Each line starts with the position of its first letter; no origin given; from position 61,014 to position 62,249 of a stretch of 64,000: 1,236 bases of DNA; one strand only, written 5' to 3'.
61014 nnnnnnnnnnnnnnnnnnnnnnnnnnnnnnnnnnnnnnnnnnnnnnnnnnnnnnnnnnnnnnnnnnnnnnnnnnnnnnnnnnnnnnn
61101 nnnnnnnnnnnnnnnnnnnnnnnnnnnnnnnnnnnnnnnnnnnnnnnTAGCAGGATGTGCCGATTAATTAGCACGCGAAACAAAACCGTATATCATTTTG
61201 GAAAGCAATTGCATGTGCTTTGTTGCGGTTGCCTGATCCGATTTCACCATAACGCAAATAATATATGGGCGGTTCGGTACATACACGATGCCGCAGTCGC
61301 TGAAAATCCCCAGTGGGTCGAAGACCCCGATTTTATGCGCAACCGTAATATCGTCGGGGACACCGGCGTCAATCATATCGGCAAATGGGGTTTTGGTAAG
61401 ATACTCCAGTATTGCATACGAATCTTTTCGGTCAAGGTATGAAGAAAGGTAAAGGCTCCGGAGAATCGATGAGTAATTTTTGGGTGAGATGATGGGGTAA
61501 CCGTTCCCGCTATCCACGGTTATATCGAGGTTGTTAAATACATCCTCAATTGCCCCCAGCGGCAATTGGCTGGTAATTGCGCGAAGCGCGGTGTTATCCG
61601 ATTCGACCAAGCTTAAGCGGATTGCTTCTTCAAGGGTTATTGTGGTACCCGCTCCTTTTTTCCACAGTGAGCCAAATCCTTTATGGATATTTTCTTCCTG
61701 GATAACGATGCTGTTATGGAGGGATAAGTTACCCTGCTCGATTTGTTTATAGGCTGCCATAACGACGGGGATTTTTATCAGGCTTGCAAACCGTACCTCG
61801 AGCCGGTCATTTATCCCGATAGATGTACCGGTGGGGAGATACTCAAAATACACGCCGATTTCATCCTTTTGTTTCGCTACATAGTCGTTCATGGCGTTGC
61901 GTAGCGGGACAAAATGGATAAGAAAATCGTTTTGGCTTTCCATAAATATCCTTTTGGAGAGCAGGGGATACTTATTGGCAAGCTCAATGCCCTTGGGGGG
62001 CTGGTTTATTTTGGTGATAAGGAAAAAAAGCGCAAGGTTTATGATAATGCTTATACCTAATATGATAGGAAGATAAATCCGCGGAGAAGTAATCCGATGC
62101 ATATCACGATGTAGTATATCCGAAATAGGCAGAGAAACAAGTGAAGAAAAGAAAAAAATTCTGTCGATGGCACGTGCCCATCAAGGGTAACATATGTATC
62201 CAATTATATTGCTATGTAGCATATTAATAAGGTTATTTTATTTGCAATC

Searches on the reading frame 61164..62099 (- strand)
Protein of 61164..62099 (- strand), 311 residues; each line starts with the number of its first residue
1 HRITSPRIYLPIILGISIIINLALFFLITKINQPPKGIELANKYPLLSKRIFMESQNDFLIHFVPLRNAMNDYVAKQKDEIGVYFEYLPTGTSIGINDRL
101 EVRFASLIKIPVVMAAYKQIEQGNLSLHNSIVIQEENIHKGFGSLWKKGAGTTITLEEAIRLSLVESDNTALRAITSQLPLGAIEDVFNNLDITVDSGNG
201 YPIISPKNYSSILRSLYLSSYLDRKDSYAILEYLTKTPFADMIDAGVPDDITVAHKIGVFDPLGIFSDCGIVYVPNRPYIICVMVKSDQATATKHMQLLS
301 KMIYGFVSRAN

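Call 27: search_protein_families(library=pfam, proteins=[window:61164-62099:-], max_evalue=0.001)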
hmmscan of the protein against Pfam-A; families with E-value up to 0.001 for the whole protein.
window:61164-62099:- (311 aa): 1 family
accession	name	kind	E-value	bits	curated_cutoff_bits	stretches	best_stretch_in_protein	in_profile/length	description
PF13354.11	Beta-lactamase2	-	3.3e-41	141.4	22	1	82-285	1-214/214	Beta-lactamase enzyme family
